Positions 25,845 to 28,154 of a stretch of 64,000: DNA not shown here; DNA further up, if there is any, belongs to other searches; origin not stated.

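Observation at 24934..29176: Three-gene c-type cytochrome operon inserted inside the chorismate/menaquinone biosynthesis supercluster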

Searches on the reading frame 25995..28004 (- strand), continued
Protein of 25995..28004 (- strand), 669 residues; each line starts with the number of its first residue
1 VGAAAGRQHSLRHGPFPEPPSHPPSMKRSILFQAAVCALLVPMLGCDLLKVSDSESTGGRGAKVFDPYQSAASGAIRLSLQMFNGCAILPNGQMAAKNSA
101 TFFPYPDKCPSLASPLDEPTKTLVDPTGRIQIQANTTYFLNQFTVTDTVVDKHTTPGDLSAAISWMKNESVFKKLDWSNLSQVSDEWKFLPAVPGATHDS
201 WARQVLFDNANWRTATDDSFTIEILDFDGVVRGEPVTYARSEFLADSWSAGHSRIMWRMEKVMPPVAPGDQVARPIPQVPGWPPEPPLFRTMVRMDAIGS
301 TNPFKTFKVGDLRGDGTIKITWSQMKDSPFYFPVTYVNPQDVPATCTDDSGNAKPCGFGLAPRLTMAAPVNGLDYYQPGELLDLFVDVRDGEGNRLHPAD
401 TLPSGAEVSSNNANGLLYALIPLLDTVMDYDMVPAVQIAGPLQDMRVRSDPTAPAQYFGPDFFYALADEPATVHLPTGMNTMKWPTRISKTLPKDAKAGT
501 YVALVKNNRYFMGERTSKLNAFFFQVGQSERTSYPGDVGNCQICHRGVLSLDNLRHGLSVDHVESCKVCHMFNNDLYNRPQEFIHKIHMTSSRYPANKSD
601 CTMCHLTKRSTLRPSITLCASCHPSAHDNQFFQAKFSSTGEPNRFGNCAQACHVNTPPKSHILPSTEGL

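Call 30: predict_structure(alignment_id=A1)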
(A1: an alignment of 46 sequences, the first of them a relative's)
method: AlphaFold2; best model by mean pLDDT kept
length: 644 residues; sequences in the alignment: 46
mean_pLDDT: 80.1   pTM: 0.82
mean pLDDT of the five models: 80.1, 79.5, 79.4, 79.0, 76.5
residues with pLDDT >= 90: 290; 70-90: 180; 50-70: 120; < 50: 54
segments of 3 or more residues with pLDDT < 50: 1-3, 14-40, 517-525, 613-617, 624-627, 641-644
pLDDT, mean of each block of 10 residues (from residue 1): 54 45 39 42 59 93 93 85 86 83 94 92 95 95 97 91 76 84 88 93 93 83 71 91 84 82 94 79 93 97 96 94 94 93 93 95 94 94 91 85 79 91 72 78 78 85 93 95 93 91 91 54 52 76 74 71 69 69 61 68 63 49 49 59 42
secondary structure, 60 per line:
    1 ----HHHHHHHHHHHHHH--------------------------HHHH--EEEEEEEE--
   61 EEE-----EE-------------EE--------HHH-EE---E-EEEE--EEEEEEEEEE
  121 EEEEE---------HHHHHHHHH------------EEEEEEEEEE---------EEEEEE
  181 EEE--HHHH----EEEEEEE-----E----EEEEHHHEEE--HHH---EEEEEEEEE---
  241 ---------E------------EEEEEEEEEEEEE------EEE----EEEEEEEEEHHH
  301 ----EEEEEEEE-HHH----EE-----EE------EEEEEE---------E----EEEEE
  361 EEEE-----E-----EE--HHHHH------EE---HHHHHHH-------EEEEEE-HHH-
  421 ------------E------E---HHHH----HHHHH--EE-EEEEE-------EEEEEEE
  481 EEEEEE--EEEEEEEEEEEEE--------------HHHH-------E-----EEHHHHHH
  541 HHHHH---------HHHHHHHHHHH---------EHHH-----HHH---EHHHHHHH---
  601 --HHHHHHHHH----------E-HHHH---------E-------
elements in order: H5-18 H45-48 E51-58 E61-63 E105-108 E111-125 H135-143 E156-165 E175-183 H186-189 E194-200 E211-214 E218-220 E229-237 E263-275 E282-284 E289-297 E305-312 E336-341 E356-364 H380-384 H396-402 E410-415 H444-447 H452-456 E462-466 E474-486 E489-501 H516-519 H535-545 H555-565 H591-597 H603-611 H624-627
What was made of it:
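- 25995..27929 (-): Gene 2 (G2): 644-aa lipoprotein (lipid-modified Cys21). It consists of a linker, Ig-like beta-sandwich domains and a C-terminal penta-haem domain. AF2 pLDDT 80, pTM 0.82 (call 30).
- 26418..27809 (-): G2 non-haem region (aa 41-504): a stack of beta-sandwich (Ig, macroglobulin or FN3-like) domains with invariant Cys61, Cys84, Cys321 and Cys331. AF2 pLDDT mostly above 90 (call 30).
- The haem domain is the least confident part of the model (pLDDT 50-75, call 30).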

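Call 44: list_cluster_members(proteins=[P0094, P0090])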
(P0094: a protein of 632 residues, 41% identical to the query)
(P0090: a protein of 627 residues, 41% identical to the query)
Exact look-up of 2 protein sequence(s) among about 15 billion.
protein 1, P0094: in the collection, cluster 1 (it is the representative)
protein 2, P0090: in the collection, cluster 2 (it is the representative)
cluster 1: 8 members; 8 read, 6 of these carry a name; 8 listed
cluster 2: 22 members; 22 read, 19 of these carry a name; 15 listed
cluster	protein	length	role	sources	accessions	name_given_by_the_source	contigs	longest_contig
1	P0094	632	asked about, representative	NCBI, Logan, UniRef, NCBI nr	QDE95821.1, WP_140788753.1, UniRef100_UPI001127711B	hypothetical protein [Myxococcus xanthus] | hypothetical protein n=1 Tax=Myxococcus xanthus TaxID=34 RepID=UPI001127711B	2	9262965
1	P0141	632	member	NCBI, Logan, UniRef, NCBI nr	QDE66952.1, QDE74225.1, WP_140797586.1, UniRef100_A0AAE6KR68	hypothetical protein BHS09_07975 [Myxococcus xanthus] | Lipoprotein n=1 Tax=Myxococcus xanthus TaxID=34 RepID=A0AAE6KR68_MYXXA | hypothetical protein [Myxococcus xanthus]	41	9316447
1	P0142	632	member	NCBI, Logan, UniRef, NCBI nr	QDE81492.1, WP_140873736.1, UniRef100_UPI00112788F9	hypothetical protein [Myxococcus xanthus] | hypothetical protein n=1 Tax=Myxococcus xanthus TaxID=34 RepID=UPI00112788F9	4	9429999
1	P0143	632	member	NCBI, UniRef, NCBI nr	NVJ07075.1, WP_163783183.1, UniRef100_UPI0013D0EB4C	hypothetical protein HUW63_17725 [Myxococcus sp. AM001] | hypothetical protein n=1 Tax=Myxococcus vastator TaxID=2709664 RepID=UPI0013D0EB4C | hypothetical protein [Myxococcus vastator]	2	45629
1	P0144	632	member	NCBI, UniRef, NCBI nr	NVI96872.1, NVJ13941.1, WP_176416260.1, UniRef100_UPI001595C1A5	hypothetical protein HV824_01870 [Myxococcus sp. AM009] | hypothetical protein n=1 Tax=unclassified Myxococcus TaxID=2648731 RepID=UPI001595C1A5 | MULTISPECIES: hypothetical protein [unclassified Myxococcus]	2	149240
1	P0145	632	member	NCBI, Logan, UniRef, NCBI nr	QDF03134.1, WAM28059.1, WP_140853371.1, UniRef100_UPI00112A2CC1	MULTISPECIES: hypothetical protein [Myxococcus] | hypothetical protein n=1 Tax=Myxococcus TaxID=32 RepID=UPI00112A2CC1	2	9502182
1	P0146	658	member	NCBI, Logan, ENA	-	-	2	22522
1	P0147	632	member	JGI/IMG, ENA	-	-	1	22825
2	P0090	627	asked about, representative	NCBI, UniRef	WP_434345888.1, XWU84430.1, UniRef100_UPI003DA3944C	hypothetical protein ACN6A1_28855 [Myxococcus virescens] | hypothetical protein n=1 Tax=Myxococcus virescens TaxID=83456 RepID=UPI003DA3944C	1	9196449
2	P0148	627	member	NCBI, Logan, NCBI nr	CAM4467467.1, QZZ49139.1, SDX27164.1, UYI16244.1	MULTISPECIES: hypothetical protein [Myxococcus]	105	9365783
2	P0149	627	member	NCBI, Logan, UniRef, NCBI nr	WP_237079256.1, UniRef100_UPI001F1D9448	hypothetical protein [Myxococcus xanthus] | hypothetical protein n=1 Tax=Myxococcus xanthus TaxID=34 RepID=UPI001F1D9448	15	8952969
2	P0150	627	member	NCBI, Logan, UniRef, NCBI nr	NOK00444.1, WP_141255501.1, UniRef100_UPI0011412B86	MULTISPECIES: hypothetical protein [Myxococcus] | hypothetical protein n=1 Tax=Myxococcus TaxID=32 RepID=UPI0011412B86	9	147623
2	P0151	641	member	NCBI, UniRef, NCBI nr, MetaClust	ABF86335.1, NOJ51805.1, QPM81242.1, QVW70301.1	hypothetical protein MXAN_1612 [Myxococcus xanthus DK 1622] | Uncharacterized protein n=2 Tax=Myxococcaceae TaxID=31 RepID=Q1DBV9_MYXXD | status=active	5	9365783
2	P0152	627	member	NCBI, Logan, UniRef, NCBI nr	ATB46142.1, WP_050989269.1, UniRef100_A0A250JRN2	hypothetical protein [Corallococcus macrosporus] | Uncharacterized protein n=1 Tax=Corallococcus macrosporus DSM 14697 TaxID=1189310 ...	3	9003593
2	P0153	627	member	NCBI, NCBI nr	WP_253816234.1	hypothetical protein [Myxococcus xanthus]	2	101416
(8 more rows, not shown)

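Call 47: search_protein_representatives(alignment_id=A1)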
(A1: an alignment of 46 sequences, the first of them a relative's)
Query: 46 sequences, 635 profile positions. Proteins with E-value up to 0.001 (for the whole library): 216; up to 1e-10: 108; up to 1e-30: 63. The best 150 are listed.
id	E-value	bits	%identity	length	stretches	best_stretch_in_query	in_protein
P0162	1.4e-228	776.9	-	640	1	9-630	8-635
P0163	7.8e-225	764.5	-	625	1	10-634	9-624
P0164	8.7e-225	764.4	-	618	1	16-635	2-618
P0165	2.7e-222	756.2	-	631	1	3-634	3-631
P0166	2.7e-219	746.3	-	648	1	10-634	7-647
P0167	1.1e-214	731.0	-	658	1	1-635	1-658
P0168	7.2e-213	725.0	-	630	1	9-635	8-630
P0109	3.5e-210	716.1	-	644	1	6-634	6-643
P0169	6.0e-203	692.2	-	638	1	10-634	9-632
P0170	2.9e-201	686.7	-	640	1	10-634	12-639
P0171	9.3e-189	645.4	-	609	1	42-634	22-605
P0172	4.0e-184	630.1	-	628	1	48-634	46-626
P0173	1.7e-183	628.0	-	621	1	42-632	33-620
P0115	1.0e-167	575.8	-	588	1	7-502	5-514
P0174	1.3e-167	575.5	-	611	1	53-633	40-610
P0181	1.0e-78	281.8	-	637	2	223-630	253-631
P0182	2.5e-78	280.6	-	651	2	284-626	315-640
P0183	4.9e-73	263.1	-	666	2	290-627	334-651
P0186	9.5e-67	242.3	-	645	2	287-634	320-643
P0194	2.1e-59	218.0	-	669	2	276-631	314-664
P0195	9.6e-51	189.4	-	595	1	136-624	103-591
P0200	4.5e-47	177.3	-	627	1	96-635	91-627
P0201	8.4e-47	176.4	-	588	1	122-627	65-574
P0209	5.2e-38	147.3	-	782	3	400-633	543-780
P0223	3.8e-30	121.4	-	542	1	86-542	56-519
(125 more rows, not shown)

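Call 48: list_cluster_members(proteins=[P0181, P0182, P0183, P0186, P0194, P0195, P0200, P0201, P0209, P0223])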
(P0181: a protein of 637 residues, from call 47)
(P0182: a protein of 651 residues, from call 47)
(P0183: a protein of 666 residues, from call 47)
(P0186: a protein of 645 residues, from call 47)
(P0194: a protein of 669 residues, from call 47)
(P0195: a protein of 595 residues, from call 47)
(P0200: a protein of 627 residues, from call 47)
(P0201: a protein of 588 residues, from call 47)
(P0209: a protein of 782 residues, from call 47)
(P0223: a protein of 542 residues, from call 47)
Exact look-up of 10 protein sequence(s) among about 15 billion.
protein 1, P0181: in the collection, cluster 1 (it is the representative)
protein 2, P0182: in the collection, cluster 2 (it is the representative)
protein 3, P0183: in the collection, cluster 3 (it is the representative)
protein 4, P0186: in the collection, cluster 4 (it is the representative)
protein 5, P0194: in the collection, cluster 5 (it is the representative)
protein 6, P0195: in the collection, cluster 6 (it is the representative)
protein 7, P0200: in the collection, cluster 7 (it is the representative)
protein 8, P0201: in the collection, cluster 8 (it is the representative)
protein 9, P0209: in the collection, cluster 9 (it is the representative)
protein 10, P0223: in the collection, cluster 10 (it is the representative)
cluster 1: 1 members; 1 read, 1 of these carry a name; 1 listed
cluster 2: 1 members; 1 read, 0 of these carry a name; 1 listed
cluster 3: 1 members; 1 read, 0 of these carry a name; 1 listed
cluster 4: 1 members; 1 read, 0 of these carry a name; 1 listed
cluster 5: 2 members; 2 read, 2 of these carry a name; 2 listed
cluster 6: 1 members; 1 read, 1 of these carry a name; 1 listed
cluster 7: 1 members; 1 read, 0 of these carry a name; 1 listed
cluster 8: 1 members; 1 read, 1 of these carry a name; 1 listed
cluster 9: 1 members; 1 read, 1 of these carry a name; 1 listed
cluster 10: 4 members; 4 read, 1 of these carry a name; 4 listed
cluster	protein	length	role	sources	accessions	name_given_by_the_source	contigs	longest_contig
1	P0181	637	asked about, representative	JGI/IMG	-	hypothetical protein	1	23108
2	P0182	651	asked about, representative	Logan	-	-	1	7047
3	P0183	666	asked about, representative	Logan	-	-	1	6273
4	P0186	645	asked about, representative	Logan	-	-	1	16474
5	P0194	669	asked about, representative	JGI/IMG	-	hypothetical protein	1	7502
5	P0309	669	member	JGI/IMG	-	hypothetical protein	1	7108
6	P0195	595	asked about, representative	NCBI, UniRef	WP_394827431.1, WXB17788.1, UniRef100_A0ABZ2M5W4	cytochrome C [Pendulispora albinea] | Cytochrome C n=1 Tax=Pendulispora albinea TaxID=2741071 RepID=A0ABZ2M5W4_9BACT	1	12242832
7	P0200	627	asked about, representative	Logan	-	-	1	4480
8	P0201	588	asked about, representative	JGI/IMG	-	hypothetical protein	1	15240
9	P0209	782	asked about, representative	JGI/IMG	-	hypothetical protein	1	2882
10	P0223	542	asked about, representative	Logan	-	-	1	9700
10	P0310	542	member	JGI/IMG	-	hypothetical protein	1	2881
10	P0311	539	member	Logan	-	-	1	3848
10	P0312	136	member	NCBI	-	-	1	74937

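Call 50: find_related_loci(query=A1, collection=genome_contigs, flank=10000)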
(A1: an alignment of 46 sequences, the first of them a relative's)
Query A1 (644 aa) in genome_contigs; peptide patterns used: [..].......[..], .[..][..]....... (x = any residue, [..] = any of these).
125 stretches matched a pattern; 61 encode a relative of the query (tblastn E <= 1e-3); 61 distinct loci.
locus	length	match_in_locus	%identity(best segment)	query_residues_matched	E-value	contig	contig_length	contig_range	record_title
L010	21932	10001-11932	77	1-644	0e+0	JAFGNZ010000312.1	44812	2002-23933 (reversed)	MAG: Myxococcaceae bacterium isolate Zod_Metabat.575 k87_10536505, whole genome shotgun sequence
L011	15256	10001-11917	73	1-640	0e+0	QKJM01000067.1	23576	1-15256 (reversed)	MAG: Archangium sp. isolate SZUA-606 scaffold_5383, whole genome shotgun sequence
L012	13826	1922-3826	58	1-639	0e+0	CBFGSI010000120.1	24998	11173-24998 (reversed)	MAG TPA_asm: uncultured Archangiaceae bacterium isolate SRR17295755_concoct_80 genome assembly, contig: ERZ23329302.1156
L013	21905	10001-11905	56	1-639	0e+0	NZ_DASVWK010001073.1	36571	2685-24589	MAG: Archangium sp. isolate SMAG_U3368 k141_401376, whole genome shotgun sequence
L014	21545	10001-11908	55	1-640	0e+0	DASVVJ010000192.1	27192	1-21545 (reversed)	MAG TPA_asm: Myxococcaceae bacterium isolate SMAG_U3340 k141_340733, whole genome shotgun sequence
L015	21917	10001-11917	53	1-639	0e+0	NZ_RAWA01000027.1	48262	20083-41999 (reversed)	Corallococcus sp. CA053C NODE_27_48262_cov_21.9303, whole genome shotgun sequence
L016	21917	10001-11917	54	1-639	0e+0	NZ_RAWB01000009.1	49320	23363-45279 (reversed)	Corallococcus llansteffanensis strain CA051B NODE_9_49320_cov_12.0994, whole genome shotgun sequence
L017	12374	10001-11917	53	1-639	0e+0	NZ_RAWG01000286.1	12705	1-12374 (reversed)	Corallococcus sicarius strain CA040B NODE_286_12705_cov_43.9137, whole genome shotgun sequence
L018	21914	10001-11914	54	1-640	0e+0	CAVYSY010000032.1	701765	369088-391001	MAG: uncultured delta proteobacterium isolate MFD05674.bin.2.184 genome assembly, contig: contig_52212, whole genome sho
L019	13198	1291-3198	55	1-640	0e+0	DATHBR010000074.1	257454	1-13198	MAG TPA_asm: Myxococcaceae bacterium isolate SMAG_U10721 k141_502818, whole genome shotgun sequence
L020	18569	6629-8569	54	1-644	0e+0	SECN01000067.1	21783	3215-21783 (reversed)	MAG: Myxococcaceae bacterium isolate PMG_225 scaffold_3299, whole genome shotgun sequence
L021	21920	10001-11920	54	1-644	0e+0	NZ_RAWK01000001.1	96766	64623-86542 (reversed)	Corallococcus aberystwythensis strain AB050A NODE_1_96766_cov_20.8719_ID_11439, whole genome shotgun sequence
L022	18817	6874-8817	53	1-644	0e+0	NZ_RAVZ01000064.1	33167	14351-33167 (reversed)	Corallococcus terminator strain CA054A NODE_64_33167_cov_28.4195, whole genome shotgun sequence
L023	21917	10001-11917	54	1-644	0e+0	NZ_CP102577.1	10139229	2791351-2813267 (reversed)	Corallococcus exercitus strain SDU142 chromosome, complete genome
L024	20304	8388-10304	53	1-644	0e+0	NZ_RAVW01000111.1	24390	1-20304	Corallococcus exercitus strain AB043A NODE_111_24390_cov_9.41705_ID_16595, whole genome shotgun sequence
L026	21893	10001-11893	47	1-639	0e+0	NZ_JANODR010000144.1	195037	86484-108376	MAG: Archangium sp. isolate VAR_17_metabat_108 VAR_17_k141_1663945, whole genome shotgun sequence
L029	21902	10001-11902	50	1-639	0e+0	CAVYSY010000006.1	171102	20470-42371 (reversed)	MAG: uncultured delta proteobacterium isolate MFD05674.bin.2.184 genome assembly, contig: contig_109920, whole genome sh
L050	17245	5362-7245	42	20-643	5e-153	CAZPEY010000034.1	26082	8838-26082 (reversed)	MAG TPA_asm: uncultured Polyangiaceae bacterium isolate SRP189682_co1_246 genome assembly, contig: NODE_3013_length_2608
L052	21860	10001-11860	42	21-640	6e-153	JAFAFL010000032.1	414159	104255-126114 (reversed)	MAG: Proteobacteria bacterium isolate OH_SBlB_171 k127_987483, whole genome shotgun sequence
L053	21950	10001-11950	41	2-640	1e-150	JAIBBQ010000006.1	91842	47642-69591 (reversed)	MAG: Myxococcaceae bacterium isolate SSF41 NODE_3967_length_91842_cov_17.686987, whole genome shotgun sequence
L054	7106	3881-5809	41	3-640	6e-151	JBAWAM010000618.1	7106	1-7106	MAG: Myxococcaceae bacterium isolate MFD05674_ilm_asm_bin19 k127_231124, whole genome shotgun sequence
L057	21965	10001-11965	41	1-640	1e-144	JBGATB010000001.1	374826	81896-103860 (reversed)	MAG: Myxococcaceae bacterium isolate MAG_AAO_H10.6 AAOH10-6_opera_contig_99, whole genome shotgun sequence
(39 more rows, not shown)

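Call 53: search_protein_families(library=ncbifam, proteins=[L005:8826-9752:+, L029:7842-8714:-, L001:7919-8923:+, L001:7719-7901:+, L029:13086-14372:+], max_evalue=0.00001)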
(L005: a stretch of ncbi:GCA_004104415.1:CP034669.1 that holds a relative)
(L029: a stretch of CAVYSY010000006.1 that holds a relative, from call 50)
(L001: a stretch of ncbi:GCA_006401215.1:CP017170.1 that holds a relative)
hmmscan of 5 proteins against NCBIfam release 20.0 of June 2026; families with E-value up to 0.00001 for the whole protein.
L005:8826-9752:+ (308 aa): 12 families
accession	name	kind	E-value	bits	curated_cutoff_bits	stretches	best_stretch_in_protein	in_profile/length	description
NF004751.0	PRK06080.1-3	equivalog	4.1e-72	243.2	264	1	15-307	5-294/296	1,4-dihydroxy-2-naphthoate polyprenyltransferase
NF004750.0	PRK06080.1-2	equivalog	2.4e-61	207.7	346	1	19-307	5-299/301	1,4-dihydroxy-2-naphthoate polyprenyltransferase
TIGR00751.1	menA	equivalog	8.5e-56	189.5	102.15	1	28-305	1-284/284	1,4-dihydroxy-2-naphthoate octaprenyltransferase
NF004754.0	PRK06080.1-6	equivalog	8.8e-47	160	522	1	18-306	7-301/308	1,4-dihydroxy-2-naphthoate polyprenyltransferase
NF004749.0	PRK06080.1-1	equivalog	2.6e-40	138.5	277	1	15-307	14-306/311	1,4-dihydroxy-2-naphthoate polyprenyltransferase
TIGR02235.1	menA_cyano-plnt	equivalog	8.6e-27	94.2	225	1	22-277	1-252/285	2-carboxy-1,4-naphthoquinone phytyltransferase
NF009926.0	PRK13387.1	equivalog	8.2e-26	90.8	316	1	20-306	4-311/317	1,4-dihydroxy-2-naphthoate polyprenyltransferase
NF004753.0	PRK06080.1-5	equivalog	2.7e-25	89.2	555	1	19-306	10-303/312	1,4-dihydroxy-2-naphthoate polyprenyltransferase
NF004752.0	PRK06080.1-4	subfamily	4.3e-19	69.3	289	1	30-279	13-269/300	1,4-dihydroxy-2-naphthoate polyprenyltransferase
NF004617.0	PRK05951.1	equivalog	1.4e-17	63.8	239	1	57-278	52-272/306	prenyltransferase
NF005742.0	PRK07566.1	equivalog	7.4e-09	35.1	313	1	27-252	35-256/315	chlorophyll synthase ChlG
TIGR01476.1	chlor_syn_BchG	subfamily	2.2e-08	33.9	212.3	1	22-263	10-236/283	(bacterio)chlorophyll synthase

L029:7842-8714:- (291 aa): 14 families
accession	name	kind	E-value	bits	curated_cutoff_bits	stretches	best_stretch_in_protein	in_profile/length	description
NF004751.0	PRK06080.1-3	equivalog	1.5e-81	274.2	264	1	5-290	11-294/296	1,4-dihydroxy-2-naphthoate polyprenyltransferase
NF004749.0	PRK06080.1-1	equivalog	4.3e-53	180.5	277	1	5-290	20-306/311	1,4-dihydroxy-2-naphthoate polyprenyltransferase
TIGR00751.1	menA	equivalog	9.5e-53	179.5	102.15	1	12-288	1-284/284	1,4-dihydroxy-2-naphthoate octaprenyltransferase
NF004750.0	PRK06080.1-2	equivalog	4.9e-52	177.1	346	1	4-290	6-299/301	1,4-dihydroxy-2-naphthoate polyprenyltransferase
NF004754.0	PRK06080.1-6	equivalog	4e-35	121.7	522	1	6-290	11-302/308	1,4-dihydroxy-2-naphthoate polyprenyltransferase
NF004753.0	PRK06080.1-5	equivalog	4e-35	121.5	555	1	5-290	13-304/312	1,4-dihydroxy-2-naphthoate polyprenyltransferase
TIGR02235.1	menA_cyano-plnt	equivalog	7.4e-32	110.8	225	1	6-290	1-284/285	2-carboxy-1,4-naphthoquinone phytyltransferase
NF009926.0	PRK13387.1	equivalog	8e-29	100.7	316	2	9-168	8-168/317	1,4-dihydroxy-2-naphthoate polyprenyltransferase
NF004617.0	PRK05951.1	equivalog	1.2e-24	87.1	239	1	36-288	45-296/306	prenyltransferase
NF004752.0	PRK06080.1-4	subfamily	7.6e-19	68.5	289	1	11-252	10-259/300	1,4-dihydroxy-2-naphthoate polyprenyltransferase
TIGR01476.1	chlor_syn_BchG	subfamily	4.3e-08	33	212.3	1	56-253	55-247/283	(bacterio)chlorophyll synthase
NF005742.0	PRK07566.1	equivalog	5.5e-08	32.3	313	1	51-285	78-305/315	chlorophyll synthase ChlG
NF009523.0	PRK12884.1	equivalog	2.2e-06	27.1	269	1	11-241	11-227/279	prenyltransferase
NF009058.0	PRK12392.1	subfamily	3.7e-06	26.2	494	1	21-251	30-262/333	bacteriochlorophyll c synthase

L001:7919-8923:+ (334 aa): 1 family
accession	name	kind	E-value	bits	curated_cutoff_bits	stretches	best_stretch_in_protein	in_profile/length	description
NF052579.1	BetMthstMoxSdmAMthl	equivalog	1.9e-13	50.1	600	1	10-137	16-150/351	4beta-methylsterol monooxygenase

L001:7719-7901:+ (60 aa): 1 family
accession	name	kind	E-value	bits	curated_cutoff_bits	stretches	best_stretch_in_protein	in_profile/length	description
NF033737.1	Amm_Lyn_leader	domain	6.3e-15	55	30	1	34-60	1-27/27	ammosamide/lymphostin RiPP family protein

L029:13086-14372:+ (429 aa): 25 families
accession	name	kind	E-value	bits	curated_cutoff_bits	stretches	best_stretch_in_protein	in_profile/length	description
TIGR00543.1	isochor_syn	subfamily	1.9e-92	310.2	224.75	1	92-429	3-349/349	isochorismate synthase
NF005459.0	PRK07054.1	equivalog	3.1e-80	270.6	475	1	33-429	51-456/476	isochorismate synthase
NF005380.0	PRK06923.1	equivalog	6.6e-45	154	486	1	166-429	111-389/399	isochorismate synthase DhbC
NF011588.0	PRK15012.1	equivalog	5.4e-44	150.8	488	1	145-423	140-422/431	isochorismate synthase MenF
NF011591.0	PRK15016.1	equivalog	1.3e-41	143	624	1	173-427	123-386/391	isochorismate synthase EntC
TIGR01820.1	TrpE-arch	equivalog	2.1e-36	126.2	512.05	1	163-429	174-448/449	anthranilate synthase component I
TIGR01824.1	PabB-clade2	equivalog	6.2e-36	124.4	408.55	1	141-422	61-352/355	aminodeoxychorismate synthase, component I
TIGR00564.1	trpE_most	equivalog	1.1e-29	103.8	517.7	1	143-428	156-453/455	anthranilate synthase component I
NF010087.0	PRK13572.1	equivalog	2.4e-27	95.7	580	1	164-429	160-431/435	anthranilate synthase component I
NF010086.0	PRK13571.1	equivalog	4.2e-26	91.5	693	1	149-428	199-496/510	anthranilate synthase component I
NF006563.0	PRK09070.1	equivalog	8.1e-26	90.6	514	1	162-429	169-444/447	aminodeoxychorismate synthase component I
TIGR00553.1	pabB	equivalog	2.2e-24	86.2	328.4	1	166-422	62-326/329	aminodeoxychorismate synthase component I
NF010089.0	PRK13574.1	equivalog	2e-23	83.1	527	1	171-422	152-411/421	anthranilate synthase component I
NF004530.0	PRK05877.1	equivalog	1.2e-22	80.7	383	1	70-424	60-410/425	aminodeoxychorismate synthase component I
NF010081.0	PRK13566.1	equivalog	5.1e-22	77.9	645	2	346-429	423-507/729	anthranilate synthase component I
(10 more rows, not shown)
